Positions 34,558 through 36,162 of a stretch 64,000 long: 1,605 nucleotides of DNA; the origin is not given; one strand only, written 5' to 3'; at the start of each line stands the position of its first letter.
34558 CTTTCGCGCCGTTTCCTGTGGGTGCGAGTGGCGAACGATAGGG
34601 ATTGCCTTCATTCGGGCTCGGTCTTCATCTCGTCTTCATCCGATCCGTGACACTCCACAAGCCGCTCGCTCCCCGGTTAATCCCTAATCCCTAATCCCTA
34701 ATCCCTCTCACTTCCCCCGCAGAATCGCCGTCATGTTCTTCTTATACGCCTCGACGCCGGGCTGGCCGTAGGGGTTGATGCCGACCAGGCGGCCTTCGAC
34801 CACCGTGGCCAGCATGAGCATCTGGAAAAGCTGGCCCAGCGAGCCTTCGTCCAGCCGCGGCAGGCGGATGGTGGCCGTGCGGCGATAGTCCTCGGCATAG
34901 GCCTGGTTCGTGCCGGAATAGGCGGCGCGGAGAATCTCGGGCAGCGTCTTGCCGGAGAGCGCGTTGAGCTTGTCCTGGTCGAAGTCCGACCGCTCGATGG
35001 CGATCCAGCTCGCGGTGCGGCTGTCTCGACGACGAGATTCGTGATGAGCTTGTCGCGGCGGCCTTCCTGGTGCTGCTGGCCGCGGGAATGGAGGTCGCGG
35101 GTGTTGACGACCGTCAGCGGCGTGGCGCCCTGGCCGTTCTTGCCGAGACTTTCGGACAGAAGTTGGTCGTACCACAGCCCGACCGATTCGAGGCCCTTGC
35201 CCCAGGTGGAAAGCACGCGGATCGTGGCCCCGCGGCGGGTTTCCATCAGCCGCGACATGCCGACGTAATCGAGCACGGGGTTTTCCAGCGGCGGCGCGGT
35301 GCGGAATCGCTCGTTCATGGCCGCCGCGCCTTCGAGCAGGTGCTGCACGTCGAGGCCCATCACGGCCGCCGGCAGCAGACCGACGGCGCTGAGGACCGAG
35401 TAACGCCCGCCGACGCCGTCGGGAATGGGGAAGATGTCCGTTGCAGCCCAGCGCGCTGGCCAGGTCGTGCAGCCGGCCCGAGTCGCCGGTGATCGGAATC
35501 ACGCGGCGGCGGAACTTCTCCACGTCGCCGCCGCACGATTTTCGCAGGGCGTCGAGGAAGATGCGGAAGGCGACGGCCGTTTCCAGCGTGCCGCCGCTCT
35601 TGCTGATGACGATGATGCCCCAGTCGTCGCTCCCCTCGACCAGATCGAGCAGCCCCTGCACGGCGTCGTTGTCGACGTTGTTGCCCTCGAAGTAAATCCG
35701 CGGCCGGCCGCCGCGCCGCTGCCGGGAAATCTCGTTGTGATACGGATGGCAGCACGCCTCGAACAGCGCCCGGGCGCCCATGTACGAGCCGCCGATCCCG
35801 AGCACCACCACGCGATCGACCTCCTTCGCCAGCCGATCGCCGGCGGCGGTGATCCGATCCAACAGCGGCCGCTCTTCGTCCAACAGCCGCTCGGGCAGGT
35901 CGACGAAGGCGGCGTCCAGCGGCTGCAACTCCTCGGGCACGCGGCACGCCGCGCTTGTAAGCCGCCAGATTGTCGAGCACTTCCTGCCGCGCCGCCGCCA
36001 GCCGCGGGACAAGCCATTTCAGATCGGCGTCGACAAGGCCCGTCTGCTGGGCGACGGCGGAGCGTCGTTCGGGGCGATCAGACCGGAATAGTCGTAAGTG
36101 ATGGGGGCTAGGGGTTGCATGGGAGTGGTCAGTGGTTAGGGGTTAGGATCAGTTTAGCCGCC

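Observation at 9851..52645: STRR-like heptanucleotide tandem arrays placed at gene boundaries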

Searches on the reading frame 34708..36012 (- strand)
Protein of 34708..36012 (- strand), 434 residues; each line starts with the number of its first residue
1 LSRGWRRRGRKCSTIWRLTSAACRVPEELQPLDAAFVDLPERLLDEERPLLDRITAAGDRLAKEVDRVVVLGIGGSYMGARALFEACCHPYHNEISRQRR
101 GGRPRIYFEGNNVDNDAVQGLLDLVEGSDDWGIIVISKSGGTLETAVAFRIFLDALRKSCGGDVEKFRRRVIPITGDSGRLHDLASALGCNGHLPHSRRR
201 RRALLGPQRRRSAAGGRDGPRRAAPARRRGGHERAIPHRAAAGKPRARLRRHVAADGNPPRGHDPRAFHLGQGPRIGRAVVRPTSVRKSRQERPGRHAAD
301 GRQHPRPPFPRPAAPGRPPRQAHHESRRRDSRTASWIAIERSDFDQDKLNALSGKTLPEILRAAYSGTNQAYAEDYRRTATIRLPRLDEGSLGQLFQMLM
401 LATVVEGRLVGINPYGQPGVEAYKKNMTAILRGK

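Call 9: search_protein_families(library=pfam, proteins=[window:34708-36012:-])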
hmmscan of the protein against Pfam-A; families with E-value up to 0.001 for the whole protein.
window:34708-36012:- (434 aa): 1 family
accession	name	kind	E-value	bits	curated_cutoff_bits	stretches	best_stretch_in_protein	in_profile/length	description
PF00342.24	PGI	-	2.2e-07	30.3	22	0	60-162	91-181/486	Phosphoglucose isomerase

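Call 39: find_homologous_proteins(query=window:34708-36012:-, max_evalue=1e-20)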
Query window:34708-36012:- (434 aa): 4112 proteins with E <= 1e-20 among 8000 candidates; the best 120 are listed.
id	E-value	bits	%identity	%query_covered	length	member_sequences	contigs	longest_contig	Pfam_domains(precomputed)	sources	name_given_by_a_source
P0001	9.2e-271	916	100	94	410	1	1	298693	PF00342.25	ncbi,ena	-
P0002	2.3e-157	542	65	94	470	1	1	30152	PF00342.25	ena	-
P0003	4.4e-154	532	94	39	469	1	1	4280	PF00342.25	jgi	jgi:glucose-6-phosphate isomerase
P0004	6.1e-154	531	68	88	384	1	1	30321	PF00342.25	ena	-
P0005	1.3e-153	530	63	94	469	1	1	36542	PF00342.25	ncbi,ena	-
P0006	4.5e-153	528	63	94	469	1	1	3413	PF00342.25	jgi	jgi:glucose-6-phosphate isomerase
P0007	1.1e-152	527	90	39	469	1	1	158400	PF00342.25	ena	-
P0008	1.2e-152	527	90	39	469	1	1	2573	PF00342.25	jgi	-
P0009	5.4e-152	525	62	94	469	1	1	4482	PF00342.25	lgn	-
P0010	6.5e-152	525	63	94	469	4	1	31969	PF00342.25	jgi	jgi:glucose-6-phosphate isomerase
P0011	9.4e-152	524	90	39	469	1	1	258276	PF00342.25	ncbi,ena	-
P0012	3.9e-150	519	86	39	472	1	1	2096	PF00342.25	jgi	jgi:glucose-6-phosphate isomerase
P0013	6.8e-150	518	62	94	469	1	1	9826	PF00342.25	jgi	jgi:glucose-6-phosphate isomerase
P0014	1.9e-149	516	89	39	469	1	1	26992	PF00342.25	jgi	jgi:glucose-6-phosphate isomerase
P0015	2.7e-149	516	89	39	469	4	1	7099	PF00342.25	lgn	-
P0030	1.2e-145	504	85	39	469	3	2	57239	PF00342.25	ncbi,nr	ncbi:MAG: glucose-6-phosphate isomerase [Planctomycetaceae bacterium]|nr:glucose-6-phosphate isomera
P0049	4.4e-143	495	81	39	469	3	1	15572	PF00342.25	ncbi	ncbi:MAG: glucose-6-phosphate isomerase [Thermoguttaceae bacterium]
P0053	1.6e-142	494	60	94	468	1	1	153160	PF00342.25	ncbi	ncbi:MAG: glucose-6-phosphate isomerase [Thermoguttaceae bacterium]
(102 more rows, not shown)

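Call 40: find_encoding_contigs(protein=P0001, flank=10000, max_places=3)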
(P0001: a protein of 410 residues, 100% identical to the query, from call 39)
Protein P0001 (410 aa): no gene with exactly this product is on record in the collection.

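Call 41: find_encoding_contigs(protein=P0030, flank=10000, max_places=3)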
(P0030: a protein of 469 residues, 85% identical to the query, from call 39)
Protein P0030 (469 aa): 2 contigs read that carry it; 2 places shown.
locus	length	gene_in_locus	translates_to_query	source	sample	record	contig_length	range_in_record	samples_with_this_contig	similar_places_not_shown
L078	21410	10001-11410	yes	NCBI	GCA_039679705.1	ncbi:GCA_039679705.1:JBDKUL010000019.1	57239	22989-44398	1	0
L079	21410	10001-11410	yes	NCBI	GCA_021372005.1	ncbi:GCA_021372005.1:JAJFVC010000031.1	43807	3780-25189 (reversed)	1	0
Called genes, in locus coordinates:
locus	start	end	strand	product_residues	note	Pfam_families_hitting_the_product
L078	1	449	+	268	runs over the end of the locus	PF00106:adh_short, PF08659:KR, PF13561:adh_short_C2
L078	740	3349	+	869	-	PF00989:PAS (weak), PF08448:PAS_4, PF13426:PAS_9, PF00512:HisKA, PF02518:HATPase_c, PF00072:Response_reg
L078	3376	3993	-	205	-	PF00702:Hydrolase, PF13419:HAD_2 (weak), PF13242:Hydrolase_like (weak)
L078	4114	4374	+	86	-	PF13711:DUF4160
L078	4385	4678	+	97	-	PF10387:DUF2442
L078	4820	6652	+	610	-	PF00920:ILVD_EDD_N, PF24877:ILV_EDD_C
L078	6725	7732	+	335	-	PF07596:SBP_bac_10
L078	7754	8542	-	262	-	PF03618:Kinase-PPPase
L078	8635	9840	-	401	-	PF01676:Metalloenzyme, PF10143:PhosphMutase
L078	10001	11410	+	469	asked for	PF00342:PGI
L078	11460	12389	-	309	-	PF00005:ABC_tran, PF13304:AAA_21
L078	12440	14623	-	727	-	-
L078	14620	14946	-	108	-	PF01503:PRA-PH (weak), PF03819:MazG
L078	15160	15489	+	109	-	PF01588:tRNA_bind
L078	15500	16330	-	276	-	PF08282:Hydrolase_3, PF12710:HAD (faint), PF00702:Hydrolase (weak), PF05116:S6PP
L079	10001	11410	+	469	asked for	PF00342:PGI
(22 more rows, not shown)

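Call 42: find_encoding_contigs(protein=P0014, flank=10000, max_places=3)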
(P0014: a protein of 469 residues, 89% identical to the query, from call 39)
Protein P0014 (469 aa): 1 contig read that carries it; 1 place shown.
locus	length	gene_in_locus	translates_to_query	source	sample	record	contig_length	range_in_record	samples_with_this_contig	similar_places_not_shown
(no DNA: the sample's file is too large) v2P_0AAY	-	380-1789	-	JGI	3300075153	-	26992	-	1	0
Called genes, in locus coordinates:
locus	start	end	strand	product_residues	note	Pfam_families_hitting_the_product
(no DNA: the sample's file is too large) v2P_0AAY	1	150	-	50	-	?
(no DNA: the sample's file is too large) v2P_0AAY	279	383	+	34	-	-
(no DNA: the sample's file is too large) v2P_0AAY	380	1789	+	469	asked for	PF00342:PGI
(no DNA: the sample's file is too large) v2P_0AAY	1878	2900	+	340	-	PF07596:SBP_bac_10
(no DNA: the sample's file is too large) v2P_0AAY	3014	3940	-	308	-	PF00005:ABC_tran, PF13304:AAA_21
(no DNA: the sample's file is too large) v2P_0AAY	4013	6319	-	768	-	-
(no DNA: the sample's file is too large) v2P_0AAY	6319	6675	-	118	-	PF03819:MazG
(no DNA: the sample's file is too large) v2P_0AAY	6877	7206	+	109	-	PF01588:tRNA_bind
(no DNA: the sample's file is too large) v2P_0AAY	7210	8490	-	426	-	PF00295:Glyco_hydro_28 (faint)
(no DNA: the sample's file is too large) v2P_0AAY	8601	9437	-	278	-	PF00702:Hydrolase (faint), PF08282:Hydrolase_3, PF12710:HAD (faint), PF05116:S6PP (weak)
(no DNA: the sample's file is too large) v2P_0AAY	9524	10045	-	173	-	-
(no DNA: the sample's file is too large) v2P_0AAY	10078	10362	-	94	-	PF10387:DUF2442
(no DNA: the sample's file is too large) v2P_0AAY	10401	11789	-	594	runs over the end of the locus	PF19864:Radical_SAM_N2, PF04055:Radical_SAM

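Call 54: find_encoding_contigs(protein=P0053, flank=10000, max_places=2)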
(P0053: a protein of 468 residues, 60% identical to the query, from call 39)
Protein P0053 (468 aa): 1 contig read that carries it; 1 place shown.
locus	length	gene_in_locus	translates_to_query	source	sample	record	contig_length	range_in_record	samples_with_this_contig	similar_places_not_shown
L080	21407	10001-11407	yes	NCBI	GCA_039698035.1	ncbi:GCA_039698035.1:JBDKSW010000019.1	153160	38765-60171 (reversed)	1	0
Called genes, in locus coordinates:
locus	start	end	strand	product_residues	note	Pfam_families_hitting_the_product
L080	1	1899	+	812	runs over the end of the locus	PF00092:VWA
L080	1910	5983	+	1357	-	-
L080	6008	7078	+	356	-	PF13249:SQHop_cyclase_N (faint), PF00432:Prenyltrans, PF13243:SQHop_cyclase_C (weak)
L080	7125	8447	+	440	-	PF08305:NPCBM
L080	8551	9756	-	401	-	PF01676:Metalloenzyme, PF10143:PhosphMutase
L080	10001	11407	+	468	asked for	PF00342:PGI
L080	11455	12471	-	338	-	PF07596:SBP_bac_10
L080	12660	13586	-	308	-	PF00005:ABC_tran, PF13304:AAA_21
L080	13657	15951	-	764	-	-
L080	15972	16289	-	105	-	PF03819:MazG (weak)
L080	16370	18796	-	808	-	PF07719:TPR_2 (faint), PF13428:TPR_14 (faint), PF13431:TPR_17 (faint), PF13432:TPR_16 (faint), PF14559:TPR_19 (faint), PF13181:TPR_8 (faint), PF13485:Peptidase_MA_2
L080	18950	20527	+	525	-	PF13510:Fer2_4, PF10588:NADH-G_4Fe-4S_3, PF22117:Fer4_Nqo3, PF00384:Molybdopterin (weak)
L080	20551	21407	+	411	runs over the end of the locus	PF00146:NADHdh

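Call 55: find_encoding_contigs(protein=P0049, flank=10000, max_places=2)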
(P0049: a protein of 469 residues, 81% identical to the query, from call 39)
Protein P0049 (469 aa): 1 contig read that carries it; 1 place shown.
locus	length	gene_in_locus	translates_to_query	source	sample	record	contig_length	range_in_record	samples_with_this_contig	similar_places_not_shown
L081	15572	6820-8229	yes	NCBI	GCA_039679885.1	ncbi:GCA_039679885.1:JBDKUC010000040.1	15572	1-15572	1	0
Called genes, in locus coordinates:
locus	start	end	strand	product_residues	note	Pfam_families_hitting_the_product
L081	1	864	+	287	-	PF00432:Prenyltrans (weak), PF13243:SQHop_cyclase_C (weak), PF13249:SQHop_cyclase_N (faint)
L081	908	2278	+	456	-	PF08305:NPCBM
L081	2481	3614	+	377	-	PF07596:SBP_bac_10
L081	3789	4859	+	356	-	PF07596:SBP_bac_10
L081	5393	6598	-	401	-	PF01676:Metalloenzyme, PF10143:PhosphMutase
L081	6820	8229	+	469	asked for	PF00342:PGI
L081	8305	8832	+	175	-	-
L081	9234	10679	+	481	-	-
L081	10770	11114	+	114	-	-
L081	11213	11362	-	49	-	-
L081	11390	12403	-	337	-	PF07596:SBP_bac_10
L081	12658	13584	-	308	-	PF00005:ABC_tran, PF13304:AAA_21 (weak)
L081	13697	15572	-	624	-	?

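Call 56: find_encoding_contigs(protein=P0005, flank=10000, max_places=2)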
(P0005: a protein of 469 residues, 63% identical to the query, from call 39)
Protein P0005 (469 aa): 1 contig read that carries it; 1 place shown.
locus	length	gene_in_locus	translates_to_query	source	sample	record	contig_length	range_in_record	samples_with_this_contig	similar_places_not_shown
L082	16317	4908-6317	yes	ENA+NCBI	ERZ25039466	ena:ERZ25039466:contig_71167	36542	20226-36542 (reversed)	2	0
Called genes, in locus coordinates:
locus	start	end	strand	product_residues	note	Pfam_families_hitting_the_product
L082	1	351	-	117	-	?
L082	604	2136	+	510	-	PF08305:NPCBM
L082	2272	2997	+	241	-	PF07596:SBP_bac_10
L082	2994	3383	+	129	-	-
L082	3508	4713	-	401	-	PF01676:Metalloenzyme, PF10143:PhosphMutase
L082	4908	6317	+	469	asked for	PF00342:PGI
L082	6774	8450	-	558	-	PF00005:ABC_tran, PF13304:AAA_21 (weak)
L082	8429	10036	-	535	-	-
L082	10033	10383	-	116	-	PF03819:MazG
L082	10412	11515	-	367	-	PF13485:Peptidase_MA_2 (weak), PF07719:TPR_2 (faint), PF14559:TPR_19, PF23914:TPR_CcmH_CycH (weak), PF13428:TPR_14 (weak)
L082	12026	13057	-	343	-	PF13432:TPR_16 (faint), PF07719:TPR_2 (faint), PF13428:TPR_14 (faint), PF13431:TPR_17 (faint), PF14559:TPR_19 (faint)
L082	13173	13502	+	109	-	PF01588:tRNA_bind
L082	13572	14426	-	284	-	PF08282:Hydrolase_3, PF12710:HAD (faint), PF05116:S6PP, PF00702:Hydrolase (weak)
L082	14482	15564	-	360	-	-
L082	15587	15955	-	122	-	PF21746:DUF6869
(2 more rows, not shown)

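Call 66: list_cluster_members(proteins=[P0001])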
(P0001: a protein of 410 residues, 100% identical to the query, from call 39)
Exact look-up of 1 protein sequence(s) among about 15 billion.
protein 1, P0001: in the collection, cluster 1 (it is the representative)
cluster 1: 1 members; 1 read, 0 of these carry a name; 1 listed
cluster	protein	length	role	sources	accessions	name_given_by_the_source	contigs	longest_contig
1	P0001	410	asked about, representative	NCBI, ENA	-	-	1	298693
